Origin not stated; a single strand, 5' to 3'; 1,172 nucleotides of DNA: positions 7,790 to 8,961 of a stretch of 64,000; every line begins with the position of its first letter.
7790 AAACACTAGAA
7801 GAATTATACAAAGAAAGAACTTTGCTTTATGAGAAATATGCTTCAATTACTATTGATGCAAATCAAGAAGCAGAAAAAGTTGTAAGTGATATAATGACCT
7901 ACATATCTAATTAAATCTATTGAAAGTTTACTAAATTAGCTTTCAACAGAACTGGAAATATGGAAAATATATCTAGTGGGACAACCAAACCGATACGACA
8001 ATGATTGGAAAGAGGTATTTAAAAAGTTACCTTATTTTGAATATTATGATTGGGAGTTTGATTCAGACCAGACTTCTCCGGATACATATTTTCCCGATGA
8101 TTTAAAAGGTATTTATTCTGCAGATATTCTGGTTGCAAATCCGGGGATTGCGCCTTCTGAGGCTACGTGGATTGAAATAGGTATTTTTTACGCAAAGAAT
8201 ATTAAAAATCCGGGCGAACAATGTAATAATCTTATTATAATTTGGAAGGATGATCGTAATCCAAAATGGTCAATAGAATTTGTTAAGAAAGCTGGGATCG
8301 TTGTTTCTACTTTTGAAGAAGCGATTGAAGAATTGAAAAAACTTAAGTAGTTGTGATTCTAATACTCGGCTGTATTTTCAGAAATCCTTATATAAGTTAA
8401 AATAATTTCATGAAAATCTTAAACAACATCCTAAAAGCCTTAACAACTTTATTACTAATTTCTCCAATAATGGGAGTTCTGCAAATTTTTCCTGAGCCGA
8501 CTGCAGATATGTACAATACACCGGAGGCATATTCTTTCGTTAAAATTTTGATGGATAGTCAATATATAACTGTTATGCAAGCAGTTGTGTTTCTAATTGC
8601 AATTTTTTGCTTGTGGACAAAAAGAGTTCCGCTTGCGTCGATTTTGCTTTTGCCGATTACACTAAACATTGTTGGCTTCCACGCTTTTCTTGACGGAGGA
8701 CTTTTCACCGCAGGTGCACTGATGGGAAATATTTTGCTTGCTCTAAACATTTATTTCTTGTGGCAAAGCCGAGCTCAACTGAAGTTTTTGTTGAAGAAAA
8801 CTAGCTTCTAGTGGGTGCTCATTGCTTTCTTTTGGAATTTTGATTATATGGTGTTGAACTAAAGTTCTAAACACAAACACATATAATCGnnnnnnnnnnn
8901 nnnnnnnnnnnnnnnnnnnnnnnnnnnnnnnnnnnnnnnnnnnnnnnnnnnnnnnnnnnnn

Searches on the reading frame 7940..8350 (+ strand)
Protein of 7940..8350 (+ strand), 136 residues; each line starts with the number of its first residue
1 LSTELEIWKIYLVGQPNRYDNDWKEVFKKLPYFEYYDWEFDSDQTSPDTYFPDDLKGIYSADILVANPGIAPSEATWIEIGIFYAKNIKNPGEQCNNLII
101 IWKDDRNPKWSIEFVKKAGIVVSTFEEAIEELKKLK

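Call 4: search_protein_families(library=pfam, proteins=[window:7976-8350:+], max_evalue=0.01)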
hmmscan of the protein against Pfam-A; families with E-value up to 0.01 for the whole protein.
window:7976-8350:+ (124 aa): 1 family
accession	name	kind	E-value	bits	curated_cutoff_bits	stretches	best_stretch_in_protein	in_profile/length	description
PF05014.21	Nuc_deoxyrib_tr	-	0.0043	17.6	28.8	1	31-96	45-102/117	Nucleoside 2-deoxyribosyltransferase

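Call 5: search_protein_families(library=ncbifam, proteins=[window:7976-8350:+], max_evalue=0.01)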
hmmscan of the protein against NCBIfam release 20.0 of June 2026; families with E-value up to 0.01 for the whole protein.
window:7976-8350:+ (124 aa): 0 families

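Call 24: search_protein_families(library=padloc, proteins=[window:7940-8350:+], max_evalue=0.01)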
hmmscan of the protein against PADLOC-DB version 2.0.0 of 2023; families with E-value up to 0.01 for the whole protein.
window:7940-8350:+ (136 aa): 0 families

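Call 26: find_homologous_proteins(query=window:7961-8350:+, max_evalue=0.001)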
Query window:7961-8350:+ (129 aa): 289 proteins with E <= 0.001 among 289 candidates; the best 120 are listed.
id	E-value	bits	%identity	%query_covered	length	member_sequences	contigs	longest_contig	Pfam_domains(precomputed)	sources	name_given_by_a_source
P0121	1.8e-79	282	99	96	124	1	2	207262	-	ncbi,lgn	-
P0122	1.4e-67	244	80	99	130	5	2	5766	-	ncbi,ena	-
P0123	1.0e-63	231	75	98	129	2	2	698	-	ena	-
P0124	2.6e-63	230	74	99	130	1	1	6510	-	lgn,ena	-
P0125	4.9e-63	229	76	98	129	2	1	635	-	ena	-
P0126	1.3e-62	228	73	98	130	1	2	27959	-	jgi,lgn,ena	jgi:hypothetical protein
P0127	2.1e-62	227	72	98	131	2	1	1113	-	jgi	jgi:hypothetical protein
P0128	2.9e-62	226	73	99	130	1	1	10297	-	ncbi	-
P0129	4.9e-62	226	73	99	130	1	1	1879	-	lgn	-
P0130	5.9e-62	225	75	98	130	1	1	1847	-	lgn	-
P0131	6.1e-61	222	73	99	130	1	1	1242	-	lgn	-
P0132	7.4e-61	222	74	98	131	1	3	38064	-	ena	-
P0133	1.2e-60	221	75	99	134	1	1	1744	-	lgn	-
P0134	1.2e-60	221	72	98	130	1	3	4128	-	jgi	jgi:hypothetical protein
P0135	1.4e-60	221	73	99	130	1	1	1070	-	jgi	jgi:hypothetical protein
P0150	9.6e-59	215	72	98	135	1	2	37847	PF05014.22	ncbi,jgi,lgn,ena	ncbi:MAG: hypothetical protein WC784_01565 [Candidatus Shapirobacteria bacterium]|jgi:hypothetical p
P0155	2.9e-58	214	73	98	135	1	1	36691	PF05014.22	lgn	-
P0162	6.5e-58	212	73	98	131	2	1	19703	PF05014.22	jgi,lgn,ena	-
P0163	6.9e-58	212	71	98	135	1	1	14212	PF05014.22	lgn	-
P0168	1.3e-57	211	73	99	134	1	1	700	PF05014.22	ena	-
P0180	4.9e-57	210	70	90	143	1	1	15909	PF05014.22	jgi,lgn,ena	-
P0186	1.4e-56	208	69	98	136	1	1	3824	PF05014.22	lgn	-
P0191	2.0e-56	208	71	99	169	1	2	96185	PF05014.22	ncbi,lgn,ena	-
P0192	2.0e-56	208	72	98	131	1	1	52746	PF05014.22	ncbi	ncbi:hypothetical protein ACFL0F_00170 [Patescibacteria group bacterium]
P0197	3.1e-56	207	68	98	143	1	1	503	PF05014.22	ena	-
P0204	5.5e-56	206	71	99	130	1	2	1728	PF05014.22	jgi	-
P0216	1.3e-55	205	69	98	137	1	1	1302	PF05014.22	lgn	-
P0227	2.7e-55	204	70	98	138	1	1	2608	PF05014.22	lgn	-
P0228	2.9e-55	204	70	99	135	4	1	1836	PF05014.22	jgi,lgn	jgi:hypothetical protein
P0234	6.3e-55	203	68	97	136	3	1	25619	PF05014.22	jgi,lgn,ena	-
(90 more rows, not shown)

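Call 29: find_related_loci(query=A2, collection=metagenome_contigs, flank=6000)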
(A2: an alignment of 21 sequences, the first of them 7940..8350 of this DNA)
Query A2 (136 aa) in metagenome_contigs; peptide patterns used: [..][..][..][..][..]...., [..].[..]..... (x = any residue, [..] = any of these).
450 stretches matched a pattern; 72 encode a relative of the query (tblastn E <= 1e-3); 72 distinct loci.
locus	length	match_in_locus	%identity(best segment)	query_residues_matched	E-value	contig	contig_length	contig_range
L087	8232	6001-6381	73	9-135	2e-64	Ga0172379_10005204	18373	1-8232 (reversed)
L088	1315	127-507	76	9-136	2e-65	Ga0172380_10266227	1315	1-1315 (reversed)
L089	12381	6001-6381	73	9-135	4e-62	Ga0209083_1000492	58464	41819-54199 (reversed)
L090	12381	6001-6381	73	9-135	3e-61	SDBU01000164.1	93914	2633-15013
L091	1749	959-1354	70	5-136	2e-63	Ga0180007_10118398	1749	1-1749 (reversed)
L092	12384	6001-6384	73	9-136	3e-61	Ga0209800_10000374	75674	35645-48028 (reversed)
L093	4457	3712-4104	72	5-136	4e-61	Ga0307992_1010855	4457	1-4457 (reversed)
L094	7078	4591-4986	69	4-135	1e-60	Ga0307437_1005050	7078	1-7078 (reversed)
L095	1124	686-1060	72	9-133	8e-64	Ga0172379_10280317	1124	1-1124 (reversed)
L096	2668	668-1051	70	9-136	2e-60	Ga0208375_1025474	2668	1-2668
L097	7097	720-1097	73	10-135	8e-60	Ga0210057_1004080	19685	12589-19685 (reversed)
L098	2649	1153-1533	70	9-135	2e-60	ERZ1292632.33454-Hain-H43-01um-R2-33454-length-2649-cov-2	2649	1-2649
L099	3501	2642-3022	70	9-135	2e-59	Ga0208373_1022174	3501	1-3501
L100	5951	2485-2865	69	9-135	3e-59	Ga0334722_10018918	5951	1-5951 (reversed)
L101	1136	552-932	72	9-135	3e-62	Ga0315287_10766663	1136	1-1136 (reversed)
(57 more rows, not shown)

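Call 40: search_protein_families(library=pfam, proteins=[window:7961-8350:+], max_evalue=1)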
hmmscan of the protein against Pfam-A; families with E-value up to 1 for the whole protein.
window:7961-8350:+ (129 aa): 1 family
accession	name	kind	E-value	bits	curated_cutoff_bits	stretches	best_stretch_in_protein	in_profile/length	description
PF05014.21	Nuc_deoxyrib_tr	-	0.0044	17.6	28.8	1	36-101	45-102/117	Nucleoside 2-deoxyribosyltransferase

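Call 48: predict_structure(alignment_id=A3)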
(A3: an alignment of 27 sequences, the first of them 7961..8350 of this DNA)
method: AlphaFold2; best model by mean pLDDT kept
length: 129 residues; sequences in the alignment: 27
mean_pLDDT: 86.8   pTM: 0.84
mean pLDDT of the five models: 86.8, 85.5, 82.6, 81.3, 79.5
residues with pLDDT >= 90: 64; 70-90: 61; 50-70: 4; < 50: 0
segments of 3 or more residues with pLDDT < 50: none
pLDDT, mean of each block of 10 residues (from residue 1): 87 83 90 79 81 95 74 94 92 86 81 94 91
secondary structure, 60 per line:
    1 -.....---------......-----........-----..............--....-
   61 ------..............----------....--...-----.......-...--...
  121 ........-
elements in order: E2-6 H16-21 E27-30 H31-34 H40-53 E56-59 H67-80 E91-94 H105-111 E113-115 H118-128

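Call 50: fold_search(model_id=the predicted structure, library=pdb)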
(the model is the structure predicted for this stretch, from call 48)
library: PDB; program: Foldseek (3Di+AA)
matches with E <= 10: 569; with E <= 0.001: 0
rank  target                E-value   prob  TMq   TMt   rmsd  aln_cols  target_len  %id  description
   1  7o62_D                1.2e-03  1.00  0.67  0.68   4.2       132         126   14  Crystal structure of a 2`-deoxyribosyltransferase from the psychrophilic bacterium Desulfotalea psychrophila. (released 2021-10-20)
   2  7o62_A                2.7e-03  1.00  0.67  0.64   4.4       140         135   14  Crystal structure of a 2`-deoxyribosyltransferase from the psychrophilic bacterium Desulfotalea psychrophila. (released 2021-10-20)
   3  4jen_B                2.9e-03  1.00  0.63  0.66   3.8       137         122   20  Structure of Clostridium botulinum CMP N-glycosidase, BcmB (released 2013-09-11)
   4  4ohb                  3.1e-03  1.00  0.64  0.53   4.3       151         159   19  Crystal structure of MilB E103A in complex with 5-hydroxymethylcytidine 5'-monophosphate (hmCMP) from Streptomyces rimof (released 2014-06-25)
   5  7o62_C                4.0e-03  1.00  0.67  0.65   4.7       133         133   14  Crystal structure of a 2`-deoxyribosyltransferase from the psychrophilic bacterium Desulfotalea psychrophila. (released 2021-10-20)
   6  4jen_C                5.5e-03  1.00  0.63  0.71   3.7       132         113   20  Structure of Clostridium botulinum CMP N-glycosidase, BcmB (released 2013-09-11)
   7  5vto_MODEL_1_A        5.5e-03  1.00  0.60  0.49   4.5       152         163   18  Solution Structure of BlsM (released 2018-05-23)
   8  4jem_B                6.3e-03  1.00  0.65  0.56   4.6       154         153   19  Crystal structure of MilB complexed with cytidine 5'-monophosphate (released 2013-09-11)
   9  8of6_I                6.7e-03  1.00  0.62  0.56   5.3       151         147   21  Structure of YtoQ (released 2024-03-27)
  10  4jel                  7.7e-03  1.00  0.66  0.57   4.7       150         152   18  Structure of MilB Streptomyces rimofaciens CMP N-glycosidase (released 2013-09-11)
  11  4jen_A                9.3e-03  1.00  0.64  0.69   3.6       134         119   19  Structure of Clostridium botulinum CMP N-glycosidase, BcmB (released 2013-09-11)
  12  4mcj_G                9.3e-03  1.00  0.63  0.54   4.3       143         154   16  Crystal structure of a putative nucleoside deoxyribosyltransferase (BDI_0649) from Parabacteroides distasonis ATCC 850 (released 2013-09-04)
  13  4jem_A                1.1e-02  0.99  0.61  0.52   5.2       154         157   18  Crystal structure of MilB complexed with cytidine 5'-monophosphate (released 2013-09-11)
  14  4ohr                  1.1e-02  1.00  0.65  0.55   4.7       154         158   18  Crystal structure of MilB from Streptomyces rimofaciens (released 2014-06-25)
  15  4kxm_B                1.2e-02  1.00  0.68  0.67   3.8       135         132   14  Crystal structure of DNPH1 (RCL) WITH N6-ISOPENTENYL-AMP (released 2014-02-05)
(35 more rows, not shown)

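Call 53: find_related_loci(query=A3, collection=viral_contigs, flank=6000)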
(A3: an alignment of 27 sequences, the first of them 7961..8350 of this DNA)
Query A3 (129 aa) in viral_contigs; peptide patterns used: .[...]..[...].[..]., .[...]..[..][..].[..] (x = any residue, [..] = any of these).
49 stretches matched a pattern, but none encodes a relative of the query by tblastn (E <= 1e-3).

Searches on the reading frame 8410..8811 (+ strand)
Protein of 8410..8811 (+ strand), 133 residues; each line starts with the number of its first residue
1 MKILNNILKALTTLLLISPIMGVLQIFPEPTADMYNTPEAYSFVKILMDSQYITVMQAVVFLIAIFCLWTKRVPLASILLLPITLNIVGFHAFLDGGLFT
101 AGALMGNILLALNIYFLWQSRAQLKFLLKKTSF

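Call 4: search_protein_families(library=pfam, proteins=[window:8410-8811:+], max_evalue=0.01)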
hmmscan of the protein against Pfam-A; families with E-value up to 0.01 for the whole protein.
window:8410-8811:+ (133 aa): 0 families

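Call 5: search_protein_families(library=ncbifam, proteins=[window:8410-8811:+], max_evalue=0.01)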
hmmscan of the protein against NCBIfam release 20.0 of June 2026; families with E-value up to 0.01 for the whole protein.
window:8410-8811:+ (133 aa): 0 families

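Call 24: search_protein_families(library=padloc, proteins=[window:8410-8811:+], max_evalue=0.01)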
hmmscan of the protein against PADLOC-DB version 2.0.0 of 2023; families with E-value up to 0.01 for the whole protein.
window:8410-8811:+ (133 aa): 0 families

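Call 40: search_protein_families(library=pfam, proteins=[window:8410-8811:+], max_evalue=1)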
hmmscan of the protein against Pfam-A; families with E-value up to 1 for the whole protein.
window:8410-8811:+ (133 aa): 0 families

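Call 70: search_protein_representatives(protein=window:8410-8811:+)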
Query: 133 residues. Proteins with E-value up to 0.001 (for the whole library): 92; up to 1e-10: 19; up to 1e-30: 5. The best 92 are listed.
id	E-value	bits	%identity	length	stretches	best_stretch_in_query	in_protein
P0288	1.3e-42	161.4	58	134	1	4-128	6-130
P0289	1.7e-39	151.5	55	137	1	4-131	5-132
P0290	2.7e-37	144.3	52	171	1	2-130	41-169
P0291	2.7e-35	137.9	52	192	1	2-129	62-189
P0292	1.2e-31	126.1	61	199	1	39-131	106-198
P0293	1.1e-29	119.7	53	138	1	2-99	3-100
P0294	5.9e-27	110.9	52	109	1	24-127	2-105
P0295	6.5e-27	110.8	43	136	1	4-125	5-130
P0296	2.0e-25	106.0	50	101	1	2-97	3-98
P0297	1.9e-22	96.4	40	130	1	1-130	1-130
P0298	4.4e-21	91.9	46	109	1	24-130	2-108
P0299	8.5e-21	91.0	58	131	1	55-130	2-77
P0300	2.4e-18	83.1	51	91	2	87-132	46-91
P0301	9.6e-15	71.5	49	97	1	11-73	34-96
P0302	1.7e-14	70.7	51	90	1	2-70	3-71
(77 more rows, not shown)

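Call 72: search_protein_families(library=pfam, alignment_id=A5, max_evalue=0.01)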
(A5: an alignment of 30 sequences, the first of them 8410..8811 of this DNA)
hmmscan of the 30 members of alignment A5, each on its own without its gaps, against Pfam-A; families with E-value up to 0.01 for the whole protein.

A. member 1, window:8410-8811:+ (133 aa): 0 families

B. families by the number of members that match (of 30 scanned): 3 families
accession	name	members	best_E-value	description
PF07681.17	DoxX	15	9.9e-08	DoxX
PF07291.16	MauE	6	2.5e-05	Methylamine utilisation protein MauE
PF13564.11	DoxX_2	1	0.0024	DoxX-like family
